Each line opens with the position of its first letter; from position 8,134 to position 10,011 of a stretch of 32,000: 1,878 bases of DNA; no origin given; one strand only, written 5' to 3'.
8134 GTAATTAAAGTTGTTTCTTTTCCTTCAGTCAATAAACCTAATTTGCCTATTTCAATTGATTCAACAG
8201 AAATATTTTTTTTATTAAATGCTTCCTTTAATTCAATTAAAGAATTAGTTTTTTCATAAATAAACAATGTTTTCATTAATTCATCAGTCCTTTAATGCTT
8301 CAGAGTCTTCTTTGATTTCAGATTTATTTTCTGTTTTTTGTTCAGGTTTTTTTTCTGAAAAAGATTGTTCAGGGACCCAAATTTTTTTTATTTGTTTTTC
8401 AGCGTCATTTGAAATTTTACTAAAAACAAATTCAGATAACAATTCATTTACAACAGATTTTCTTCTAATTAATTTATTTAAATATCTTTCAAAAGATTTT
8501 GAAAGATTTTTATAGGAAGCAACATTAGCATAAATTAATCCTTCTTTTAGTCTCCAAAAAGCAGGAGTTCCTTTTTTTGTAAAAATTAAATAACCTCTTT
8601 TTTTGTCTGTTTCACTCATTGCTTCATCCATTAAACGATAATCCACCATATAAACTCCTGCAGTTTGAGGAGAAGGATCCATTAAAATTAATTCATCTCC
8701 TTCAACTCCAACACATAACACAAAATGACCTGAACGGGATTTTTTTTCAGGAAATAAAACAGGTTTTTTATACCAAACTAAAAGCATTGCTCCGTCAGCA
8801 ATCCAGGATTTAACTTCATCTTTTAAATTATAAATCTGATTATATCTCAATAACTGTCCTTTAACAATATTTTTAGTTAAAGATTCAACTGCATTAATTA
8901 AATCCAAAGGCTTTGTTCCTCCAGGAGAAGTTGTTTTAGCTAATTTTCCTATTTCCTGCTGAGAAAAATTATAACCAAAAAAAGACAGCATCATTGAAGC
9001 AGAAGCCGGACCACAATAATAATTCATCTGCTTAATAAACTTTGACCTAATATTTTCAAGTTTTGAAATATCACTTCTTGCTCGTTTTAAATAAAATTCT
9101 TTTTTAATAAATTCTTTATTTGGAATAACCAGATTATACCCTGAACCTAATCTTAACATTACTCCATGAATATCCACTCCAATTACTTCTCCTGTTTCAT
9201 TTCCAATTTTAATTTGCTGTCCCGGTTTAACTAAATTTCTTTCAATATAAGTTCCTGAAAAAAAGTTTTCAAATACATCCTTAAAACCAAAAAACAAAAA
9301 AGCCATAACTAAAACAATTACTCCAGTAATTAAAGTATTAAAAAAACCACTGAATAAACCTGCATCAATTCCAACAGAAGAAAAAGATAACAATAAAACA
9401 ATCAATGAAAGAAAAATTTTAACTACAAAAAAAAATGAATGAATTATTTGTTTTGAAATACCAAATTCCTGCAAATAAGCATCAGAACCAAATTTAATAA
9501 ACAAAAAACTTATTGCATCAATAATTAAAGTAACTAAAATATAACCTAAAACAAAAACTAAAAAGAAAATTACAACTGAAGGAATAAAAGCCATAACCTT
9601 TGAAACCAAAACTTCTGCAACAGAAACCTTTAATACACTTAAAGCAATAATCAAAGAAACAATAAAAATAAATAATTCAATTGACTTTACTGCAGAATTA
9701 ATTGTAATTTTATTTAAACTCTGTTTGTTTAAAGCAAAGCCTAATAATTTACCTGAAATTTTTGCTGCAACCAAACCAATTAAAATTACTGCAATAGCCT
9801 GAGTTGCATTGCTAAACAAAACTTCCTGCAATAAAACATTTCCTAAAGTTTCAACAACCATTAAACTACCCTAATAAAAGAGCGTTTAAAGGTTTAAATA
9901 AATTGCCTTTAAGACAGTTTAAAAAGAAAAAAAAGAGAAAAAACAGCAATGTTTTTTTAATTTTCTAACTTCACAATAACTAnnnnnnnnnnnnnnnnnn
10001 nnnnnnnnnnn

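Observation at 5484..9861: Five-gene operon: MscS channel/C39-like peptidase fusion, three RimK-type ATP-grasp paralogs and a Zn-ribbon protein; candidate peptide ligation, trimming and channel system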

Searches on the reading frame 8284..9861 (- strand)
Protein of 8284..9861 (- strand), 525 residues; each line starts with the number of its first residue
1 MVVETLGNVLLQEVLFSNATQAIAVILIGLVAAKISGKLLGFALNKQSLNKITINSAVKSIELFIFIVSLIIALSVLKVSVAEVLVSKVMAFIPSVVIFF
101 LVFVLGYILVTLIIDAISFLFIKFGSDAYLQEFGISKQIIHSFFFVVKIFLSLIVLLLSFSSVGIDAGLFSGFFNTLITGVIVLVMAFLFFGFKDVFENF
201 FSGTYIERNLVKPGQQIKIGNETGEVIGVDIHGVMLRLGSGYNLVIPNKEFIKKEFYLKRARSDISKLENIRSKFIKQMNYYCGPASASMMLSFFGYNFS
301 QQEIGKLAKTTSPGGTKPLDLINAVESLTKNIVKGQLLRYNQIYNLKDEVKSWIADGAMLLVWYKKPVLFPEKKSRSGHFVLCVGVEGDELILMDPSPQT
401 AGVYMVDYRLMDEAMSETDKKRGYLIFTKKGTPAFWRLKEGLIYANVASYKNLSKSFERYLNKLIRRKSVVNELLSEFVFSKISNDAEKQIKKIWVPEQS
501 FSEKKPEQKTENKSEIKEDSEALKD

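Call 3: search_protein_families(library=pfam, proteins=[window:8284-9861:-], max_evalue=1)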
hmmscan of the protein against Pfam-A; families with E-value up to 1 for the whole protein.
window:8284-9861:- (525 aa): 4 families
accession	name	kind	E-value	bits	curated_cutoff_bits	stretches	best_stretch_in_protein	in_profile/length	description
PF13529.12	Peptidase_C39_2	-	2.2e-11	44.9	24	1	275-396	5-142/143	Peptidase_C39 like family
PF03412.21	Peptidase_C39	-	1.9e-07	31.5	22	1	274-400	3-106/133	Peptidase C39 family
PF00924.24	MS_channel_2nd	-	7.7e-06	26.4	20.2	1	195-256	1-63/68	Mechanosensitive ion channel, beta-domain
PF05552.17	MS_channel_1st_1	-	0.0025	18.1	22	1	85-127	6-48/50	Mechanosensitive ion channel, conserved TM helix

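Call 4: search_protein_families(library=ncbifam, proteins=[window:8284-9861:-], max_evalue=1)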
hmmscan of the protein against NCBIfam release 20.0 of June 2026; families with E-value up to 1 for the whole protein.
window:8284-9861:- (525 aa): 2 families
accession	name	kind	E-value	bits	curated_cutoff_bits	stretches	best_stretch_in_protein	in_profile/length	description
NF008438.0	PRK11281.1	equivalog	0.0028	15.4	991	1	189-254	916-982/1113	mechanosensitive channel MscK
NF033920.0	C39_PA2778_fam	equivalog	0.0061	16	150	1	274-305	6-37/255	PA2778 family cysteine peptidase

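Call 8: find_homologous_proteins(query=window:8284-9861:-)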
Query window:8284-9861:- (525 aa): 68 proteins with E <= 0.001 among 8000 candidates.
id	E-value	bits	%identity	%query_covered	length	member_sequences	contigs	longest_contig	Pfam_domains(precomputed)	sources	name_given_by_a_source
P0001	0.0e+0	1122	100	100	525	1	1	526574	PF00924.25,PF13529.14,PF03412.22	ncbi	-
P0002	5.2e-272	921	82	94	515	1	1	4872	PF00924.25,PF13529.14,PF05552.18,PF03412.22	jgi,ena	-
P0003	5.5e-270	914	81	96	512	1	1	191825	PF13529.14,PF03412.22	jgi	jgi:hypothetical protein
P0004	2.0e-269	913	78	100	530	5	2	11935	PF13529.14,PF03412.22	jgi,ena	-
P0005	1.1e-268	910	80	96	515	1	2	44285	PF00924.25,PF13529.14,PF03412.22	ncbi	ncbi:MAG: C39 family peptidase [archaeon]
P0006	1.3e-267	907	81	94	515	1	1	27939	PF13529.14,PF03412.22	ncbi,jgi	-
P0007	1.5e-265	900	80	95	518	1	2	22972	PF13529.14,PF03412.22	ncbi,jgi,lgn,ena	-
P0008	4.3e-262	888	78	100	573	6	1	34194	PF13529.14,PF03412.22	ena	-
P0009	3.0e-257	872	77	95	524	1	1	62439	PF13529.14,PF03412.22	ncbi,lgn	-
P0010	3.5e-199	681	61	95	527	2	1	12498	PF00924.25,PF13529.14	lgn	-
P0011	3.0e-173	595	52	98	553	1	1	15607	PF13529.14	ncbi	-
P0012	1.9e-155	537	49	92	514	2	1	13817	PF13529.14,PF03412.22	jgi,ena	-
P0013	2.0e-149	517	47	96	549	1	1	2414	PF00924.25,PF13529.14,PF03412.22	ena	-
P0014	2.5e-149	517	48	93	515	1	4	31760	PF13529.14,PF03412.22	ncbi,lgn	-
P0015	4.6e-149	516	46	98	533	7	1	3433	PF00924.25,PF13529.14,PF03412.22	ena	-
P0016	1.2e-148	514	46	96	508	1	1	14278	PF13529.14,PF03412.22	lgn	-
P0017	2.3e-148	513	46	94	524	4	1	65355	PF13529.14,PF03412.22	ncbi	ncbi:MAG: C39 family peptidase [Candidatus Diapherotrites archaeon]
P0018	5.8e-148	512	46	96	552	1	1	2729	PF00924.25,PF13529.14,PF03412.22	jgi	jgi:hypothetical protein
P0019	1.4e-146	507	47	93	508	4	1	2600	PF13529.14,PF03412.22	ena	-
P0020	2.4e-145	503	49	91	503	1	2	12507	PF13529.14,PF03412.22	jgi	-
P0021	1.4e-144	501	46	94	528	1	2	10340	PF13529.14,PF03412.22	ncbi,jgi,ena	-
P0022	1.0e-143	498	48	93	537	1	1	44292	PF13529.14,PF05023.21,PF03412.22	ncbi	-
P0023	5.8e-143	496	47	94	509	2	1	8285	PF13529.14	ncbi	ncbi:MAG: C39 family peptidase [Candidatus Diapherotrites archaeon]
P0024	6.6e-143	495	45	97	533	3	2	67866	PF13529.14,PF03412.22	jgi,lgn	-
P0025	8.0e-143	495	44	98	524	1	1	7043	PF00924.25,PF13529.14,PF03412.22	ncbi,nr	ncbi:MAG: C39 family peptidase [archaeon]|nr:C39 family peptidase [archaeon]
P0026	1.3e-142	494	44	97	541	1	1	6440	PF00924.25,PF13529.14,PF03412.22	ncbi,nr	ncbi:MAG: C39 family peptidase [archaeon]|nr:C39 family peptidase [archaeon]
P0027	3.9e-141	489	48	85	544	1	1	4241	PF13529.14,PF03412.22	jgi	jgi:hypothetical protein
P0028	2.1e-140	487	49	83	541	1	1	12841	PF13529.14,PF03412.22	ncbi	ncbi:MAG: C39 family peptidase [Candidatus Diapherotrites archaeon]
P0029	1.5e-138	481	43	96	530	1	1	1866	PF00924.25,PF13529.14,PF03412.22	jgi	jgi:hypothetical protein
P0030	3.0e-138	480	45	93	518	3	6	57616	PF13529.14,PF03412.22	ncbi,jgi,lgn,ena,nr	ncbi:MAG TPA: C39 family peptidase [archaeon]|nr:C39 family peptidase [archaeon]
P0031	2.8e-137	477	46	93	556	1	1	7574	PF13529.14,PF05023.21,PF05552.18,PF03412.22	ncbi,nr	ncbi:MAG: C39 family peptidase [Candidatus Diapherotrites archaeon]|nr:C39 family peptidase [Candida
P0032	1.4e-136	474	48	86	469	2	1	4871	PF13529.14,PF03412.22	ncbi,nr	ncbi:C39 family peptidase, partial [Candidatus Micrarchaeota archaeon]|nr:C39 family peptidase [Cand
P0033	1.6e-130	455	46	91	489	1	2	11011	PF00924.25,PF13529.14,PF03412.22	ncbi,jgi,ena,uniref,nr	ncbi:MAG: hypothetical protein DRO04_02045 [Candidatus Iainarchaeum archaeon]|uniref:Uncharacterized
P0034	1.6e-130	454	43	92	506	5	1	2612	PF13529.14,PF03412.22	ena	-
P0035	3.2e-127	444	45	94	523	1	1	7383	PF13529.14,PF03412.22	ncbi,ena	-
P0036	3.5e-122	427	42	93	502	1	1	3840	PF13529.14,PF03412.22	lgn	-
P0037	1.1e-120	422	42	95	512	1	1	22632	PF00924.25,PF13529.14,PF03412.22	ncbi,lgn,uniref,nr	ncbi:MAG: C39 family peptidase [Candidatus Diapherotrites archaeon]|uniref:C39 family peptidase n=1 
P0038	7.7e-116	406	52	64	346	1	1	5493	PF00924.25,PF13529.14,PF03412.22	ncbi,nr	ncbi:C39 family peptidase [archaeon]|nr:C39 family peptidase [archaeon]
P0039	4.7e-102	361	53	54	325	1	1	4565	PF13529.14,PF03412.22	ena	-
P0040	1.4e-100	356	36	92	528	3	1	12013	PF00924.25,PF13529.14,PF05552.18,PF03412.22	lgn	-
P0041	2.4e-95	339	35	91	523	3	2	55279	PF00924.25,PF13529.14,PF05552.18,PF03412.22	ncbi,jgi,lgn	-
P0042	1.4e-91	326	33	95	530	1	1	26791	PF13529.14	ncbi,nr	ncbi:MAG: C39 family peptidase [Candidatus Nanohaloarchaeota archaeon QJJ-7]|nr:C39 family peptidase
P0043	2.9e-89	318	35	96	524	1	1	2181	PF13529.14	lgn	-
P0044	1.1e-88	317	32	96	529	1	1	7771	PF13529.14,PF05552.18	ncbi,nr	ncbi:MAG: mechanosensitive ion channel, partial [Candidatus Nanohaloarchaea archaeon]|nr:mechanosens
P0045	1.7e-88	316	35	96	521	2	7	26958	PF13529.14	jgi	jgi:small-conductance mechanosensitive channel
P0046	9.7e-88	313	34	98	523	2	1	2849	PF13529.14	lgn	-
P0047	1.9e-86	309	34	91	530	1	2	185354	PF00924.25,PF13529.14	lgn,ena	-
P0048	4.1e-85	305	36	91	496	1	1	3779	PF00924.25,PF13529.14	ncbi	-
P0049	6.2e-84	301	33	93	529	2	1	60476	PF13529.14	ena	-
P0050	6.1e-82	294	34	87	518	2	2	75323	PF13529.14,PF05552.18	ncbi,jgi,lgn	-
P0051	1.2e-80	290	34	90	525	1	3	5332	PF00924.25,PF13529.14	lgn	-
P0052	1.1e-78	284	39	69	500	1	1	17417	PF00924.25,PF13529.14,PF05023.21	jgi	jgi:small-conductance mechanosensitive channel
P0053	4.7e-78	281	42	61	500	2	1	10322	PF00924.25,PF13529.14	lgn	-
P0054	5.4e-78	281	37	72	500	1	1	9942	PF00924.25,PF13529.14,PF03412.22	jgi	-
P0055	1.1e-77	280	33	91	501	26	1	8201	PF00924.25,PF13529.14,PF03412.22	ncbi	-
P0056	3.8e-77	278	32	85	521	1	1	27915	PF00924.25,PF05552.18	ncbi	-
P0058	2.9e-76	276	32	91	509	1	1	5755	PF00924.25,PF05552.18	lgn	-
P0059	3.7e-76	275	34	82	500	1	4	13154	PF00924.25,PF13529.14,PF03412.22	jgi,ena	-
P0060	4.8e-76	275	33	90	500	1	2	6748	PF00924.25,PF13529.14,PF03412.22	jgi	-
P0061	6.9e-76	274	34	90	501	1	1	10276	PF00924.25,PF13529.14,PF03412.22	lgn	-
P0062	1.5e-75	273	34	90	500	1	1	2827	PF00924.25,PF13529.14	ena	-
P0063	2.4e-75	273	34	89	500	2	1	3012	PF00924.25,PF13529.14,PF03412.22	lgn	-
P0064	3.3e-75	272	34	90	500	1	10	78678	PF00924.25,PF13529.14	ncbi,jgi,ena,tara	jgi:hypothetical protein|tara:strand:+ start:611 stop:2113 length:1503 start_codon:yes stop_codon:ye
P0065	3.6e-75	272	34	87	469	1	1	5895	PF00924.25,PF13529.14,PF03412.22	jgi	-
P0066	8.4e-75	271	34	91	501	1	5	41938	PF00924.25,PF13529.14,PF05023.21,PF03412.22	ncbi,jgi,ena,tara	jgi:hypothetical protein|tara:strand:- start:868 stop:2373 length:1506 start_codon:yes stop_codon:ye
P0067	2.2e-69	253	40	61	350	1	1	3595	PF00924.25,PF13529.14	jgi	-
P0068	4.1e-68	249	33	81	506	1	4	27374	PF13529.14,PF05023.21,PF03412.22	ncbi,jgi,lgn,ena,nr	ncbi:MAG: C39 family peptidase [Nanoarchaeota archaeon]|nr:C39 family peptidase [Nanoarchaeota archa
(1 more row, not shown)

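Call 10: find_encoding_contigs(protein=P0017, flank=8000, max_places=2)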
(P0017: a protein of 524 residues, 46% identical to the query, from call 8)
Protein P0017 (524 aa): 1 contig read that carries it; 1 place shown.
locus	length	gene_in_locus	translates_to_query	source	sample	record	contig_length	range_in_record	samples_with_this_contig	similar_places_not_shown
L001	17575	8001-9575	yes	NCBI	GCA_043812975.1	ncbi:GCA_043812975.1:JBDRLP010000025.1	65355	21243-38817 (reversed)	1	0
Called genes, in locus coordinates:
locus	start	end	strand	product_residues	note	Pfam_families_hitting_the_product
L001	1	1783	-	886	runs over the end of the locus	PF00690:Cation_ATPase_N, PF00122:E1-E2_ATPase, PF00702:Hydrolase, PF13246:Cation_ATPase, PF00689:Cation_ATPase_C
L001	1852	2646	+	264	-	PF01988:VIT1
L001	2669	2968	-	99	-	PF04014:MazE_antitoxin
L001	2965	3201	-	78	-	-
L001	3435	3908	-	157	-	PF00583:Acetyltransf_1 (weak)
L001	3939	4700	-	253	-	PF00561:Abhydrolase_1, PF12146:Hydrolase_4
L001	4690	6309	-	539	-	PF02511:Thy1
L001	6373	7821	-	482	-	PF00478:IMPDH, PF00571:CBS, PF01070:FMN_dh, PF03060:NMO (weak), PF01645:Glu_synthase (weak)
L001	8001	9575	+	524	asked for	PF03412:Peptidase_C39 (weak), PF13529:Peptidase_C39_2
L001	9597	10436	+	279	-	PF08443:RimK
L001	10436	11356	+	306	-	PF14397:ATPgrasp_ST (faint), PF18030:Rimk_N (weak), PF02750:Synapsin_C (weak), PF02955:GSH-S_ATP, PF02655:ATP-grasp_3, PF02786:CPSase_L_D2 (weak), PF07478:Dala_Dala_lig_C, PF08443:RimK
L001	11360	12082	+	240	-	PF05013:FGase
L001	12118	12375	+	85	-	PF03083:MtN3_slv (weak), PF04193:PQ-loop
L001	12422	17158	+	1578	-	-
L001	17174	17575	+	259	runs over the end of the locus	-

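Call 11: find_encoding_contigs(protein=P0042, flank=8000, max_places=2)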
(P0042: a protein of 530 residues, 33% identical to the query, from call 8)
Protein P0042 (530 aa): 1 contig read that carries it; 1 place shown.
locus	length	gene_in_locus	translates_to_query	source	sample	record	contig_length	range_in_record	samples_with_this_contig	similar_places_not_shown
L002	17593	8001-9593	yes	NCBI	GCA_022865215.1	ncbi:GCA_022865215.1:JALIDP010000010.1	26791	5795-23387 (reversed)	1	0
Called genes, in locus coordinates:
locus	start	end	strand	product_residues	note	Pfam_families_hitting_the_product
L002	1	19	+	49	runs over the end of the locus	PF01246:Ribosomal_L24e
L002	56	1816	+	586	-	PF00009:GTP_EFTU, PF01926:MMR_HSR1, PF03144:GTP_EFTU_D2 (weak), PF11987:IF-2, PF14578:GTP_EFTU_D4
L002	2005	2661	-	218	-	PF02254:TrkA_N, PF02080:TrkA_C (weak)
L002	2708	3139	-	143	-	-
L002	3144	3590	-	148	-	-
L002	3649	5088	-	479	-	PF02386:TrkH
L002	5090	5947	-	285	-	PF05552:MS_channel_1st_1 (weak), PF00924:MS_channel_2nd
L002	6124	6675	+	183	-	PF01092:Ribosomal_S6e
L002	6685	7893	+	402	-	PF00009:GTP_EFTU, PF01926:MMR_HSR1 (weak), PF04135:Nop10p (weak), PF03193:RsgA_GTPase (weak), PF09173:eIF2_C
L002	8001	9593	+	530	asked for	PF13529:Peptidase_C39_2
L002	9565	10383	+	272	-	-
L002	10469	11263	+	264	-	PF02655:ATP-grasp_3, PF08443:RimK, PF02222:ATP-grasp (weak), PF02786:CPSase_L_D2 (weak), PF02955:GSH-S_ATP, PF07478:Dala_Dala_lig_C (faint)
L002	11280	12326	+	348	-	PF04107:GCS2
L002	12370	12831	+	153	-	-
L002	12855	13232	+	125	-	PF18477:PIN_9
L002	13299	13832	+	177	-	PF00719:Pyrophosphatase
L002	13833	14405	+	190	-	PF03876:SHS2_Rpb7-N, PF00575:S1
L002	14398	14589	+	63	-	PF06093:Spt4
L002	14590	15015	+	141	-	PF01282:Ribosomal_S24e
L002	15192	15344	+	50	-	PF01599:Ribosomal_S27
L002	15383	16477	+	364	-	PF00814:TsaD, PF22521:HypF_C_2 (weak)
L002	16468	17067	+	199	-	PF01300:Sua5_yciO_yrdC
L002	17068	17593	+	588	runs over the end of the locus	PF00999:Na_H_Exchanger, PF02254:TrkA_N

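Call 12: find_encoding_contigs(protein=P0064, flank=8000, max_places=2)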
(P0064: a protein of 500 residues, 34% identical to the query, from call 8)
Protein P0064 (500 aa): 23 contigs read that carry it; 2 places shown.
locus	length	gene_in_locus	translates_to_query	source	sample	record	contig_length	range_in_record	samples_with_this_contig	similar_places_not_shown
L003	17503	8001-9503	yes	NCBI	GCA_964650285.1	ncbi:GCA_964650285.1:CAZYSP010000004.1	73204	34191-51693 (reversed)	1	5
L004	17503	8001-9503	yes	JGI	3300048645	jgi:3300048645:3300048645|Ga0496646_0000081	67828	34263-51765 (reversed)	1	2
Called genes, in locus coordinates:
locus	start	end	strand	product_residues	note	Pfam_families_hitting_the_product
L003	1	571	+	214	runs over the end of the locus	-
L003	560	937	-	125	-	PF12840:HTH_20, PF08279:HTH_11 (weak), PF01022:HTH_5 (weak), PF13412:HTH_24 (weak)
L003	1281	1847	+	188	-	PF01025:GrpE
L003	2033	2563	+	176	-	PF03692:CxxCxxCC (weak)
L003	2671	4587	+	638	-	PF00012:HSP70, PF06723:MreB_Mbl, PF00012:HSP70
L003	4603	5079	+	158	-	PF01966:HD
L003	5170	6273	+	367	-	PF00226:DnaJ, PF01556:DnaJ_C, PF00684:DnaJ_CXXCXGXG, PF15777:Anti-TRAP (faint)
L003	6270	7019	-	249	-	PF00121:TIM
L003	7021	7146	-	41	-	PF13248:Zn_ribbon_3 (weak)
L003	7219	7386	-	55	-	-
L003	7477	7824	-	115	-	-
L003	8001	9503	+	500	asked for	PF00924:MS_channel_2nd, PF13529:Peptidase_C39_2 (weak)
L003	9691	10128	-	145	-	PF00383:dCMP_cyt_deam_1, PF14437:MafB19-deam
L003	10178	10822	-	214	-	PF01121:CoaE (faint), PF13207:AAA_17 (weak), PF13238:AAA_18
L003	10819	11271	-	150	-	PF22811:Zn_ribbon_NrdR, PF03477:ATP-cone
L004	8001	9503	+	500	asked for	PF00924:MS_channel_2nd, PF13529:Peptidase_C39_2 (weak)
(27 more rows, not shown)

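Call 16: find_related_loci(query=A1, collection=genome_contigs, flank=10000)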
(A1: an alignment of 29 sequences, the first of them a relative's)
Query A1 (525 aa) in genome_contigs; peptide patterns used: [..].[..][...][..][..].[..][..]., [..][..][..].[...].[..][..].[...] (x = any residue, [..] = any of these).
130 stretches matched a pattern; 86 encode a relative of the query (tblastn E <= 1e-3); the best 80 are kept; 80 distinct loci.
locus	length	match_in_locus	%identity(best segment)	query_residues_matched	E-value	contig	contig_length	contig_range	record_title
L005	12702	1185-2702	80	2-507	0e+0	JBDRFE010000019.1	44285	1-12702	MAG: archaeon isolate MEGAHIT-group-1.353 k141_8967148, whole genome shotgun sequence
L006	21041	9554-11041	81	2-497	0e+0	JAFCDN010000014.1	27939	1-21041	MAG: Candidatus Iainarchaeum archaeon isolate Meg19_1012_Bin_505 Meg19_1012_Bin_505_scaffold_3205, whole genome shotgun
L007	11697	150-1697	78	1-525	0e+0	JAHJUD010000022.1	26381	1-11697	MAG: Candidatus Micrarchaeota archaeon isolate OS_PC_MetaG.mb.82 OS_PC_MetaG.mb.82_k141_72676, whole genome shotgun sequ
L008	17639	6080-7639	79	2-525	0e+0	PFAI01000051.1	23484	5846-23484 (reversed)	MAG: Candidatus Diapherotrites archaeon CG10_big_fil_rev_8_21_14_0_10_31_34 CG10_8_21_14_0.10_scaffold_1759_c, whole gen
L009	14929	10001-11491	77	1-497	0e+0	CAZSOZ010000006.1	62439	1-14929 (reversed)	MAG TPA_asm: uncultured archaeon isolate SRP141376_co4_183 genome assembly, contig: NODE_833_length_62439_cov_12.437147,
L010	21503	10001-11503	60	5-505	0e+0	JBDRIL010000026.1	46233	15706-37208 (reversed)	MAG: archaeon isolate MEGAHIT-group-1.583 k141_4772431, whole genome shotgun sequence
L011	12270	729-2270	52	9-524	9e-165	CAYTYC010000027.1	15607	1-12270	MAG TPA_asm: uncultured archaeon isolate binchicken_co17_196 genome assembly, contig: NODE_8931_length_15607_cov_5.55967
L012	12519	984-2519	46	9-513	2e-153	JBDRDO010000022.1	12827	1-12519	MAG: Candidatus Iainarchaeum archaeon isolate MEGAHIT-group-1.256 k141_1870278, whole genome shotgun sequence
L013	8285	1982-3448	47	4-499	3e-150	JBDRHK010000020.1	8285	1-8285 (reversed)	MAG: Candidatus Iainarchaeum archaeon isolate MEGAHIT-group-1.513 k141_10683350, whole genome shotgun sequence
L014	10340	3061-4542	46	10-505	9e-149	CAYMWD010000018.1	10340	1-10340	MAG TPA_asm: uncultured archaeon isolate SRP178699_co1_12 genome assembly, contig: NODE_8897_length_10340_cov_4.282936,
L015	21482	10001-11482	46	10-505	8e-149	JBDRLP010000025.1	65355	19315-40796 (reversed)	MAG: Candidatus Iainarchaeum archaeon isolate MEGAHIT-group-1.784 k141_1201061, whole genome shotgun sequence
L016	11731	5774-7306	46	1-515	2e-147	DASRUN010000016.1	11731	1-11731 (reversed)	MAG TPA_asm: archaeon isolate SMAG_U8112 k141_516852, whole genome shotgun sequence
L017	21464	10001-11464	47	16-505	4e-145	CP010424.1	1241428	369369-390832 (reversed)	MAG: archaeon GW2011_AR10 chromosome, complete genome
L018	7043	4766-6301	44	10-522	2e-144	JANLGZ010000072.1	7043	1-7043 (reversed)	MAG: archaeon isolate P6-4 k99_48272, whole genome shotgun sequence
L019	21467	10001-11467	47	4-499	8e-144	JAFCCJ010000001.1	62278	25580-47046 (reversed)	MAG: Candidatus Iainarchaeum archaeon isolate AB_3033_Bin_152 AB_3033_Bin_152_scaffold_344, whole genome shotgun sequenc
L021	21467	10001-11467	45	14-499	3e-136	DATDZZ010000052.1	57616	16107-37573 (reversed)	MAG TPA_asm: archaeon isolate SMAG_U8205 k141_49191, whole genome shotgun sequence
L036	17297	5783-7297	36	1-497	3e-93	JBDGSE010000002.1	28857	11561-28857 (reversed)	MAG: Candidatus Nanohaloarchaea archaeon isolate DAL-WCL_22_54C1R DAL-WCL_22_54C1R_2, whole genome shotgun sequence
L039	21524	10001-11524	33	14-512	1e-88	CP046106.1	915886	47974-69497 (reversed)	Candidatus Nanohaloarchaea archaeon strain M3_22 chromosome, complete genome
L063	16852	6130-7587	31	22-500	2e-75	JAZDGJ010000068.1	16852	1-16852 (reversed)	MAG: Candidatus Woesearchaeota archaeon isolate MEGAHIT-group-0.258 k141_5279607, whole genome shotgun sequence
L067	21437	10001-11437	34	29-498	9e-75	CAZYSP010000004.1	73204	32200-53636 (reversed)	MAG TPA_asm: uncultured Methanosarcinales archaeon isolate binchicken_co48_510 genome assembly, contig: NODE_385_length_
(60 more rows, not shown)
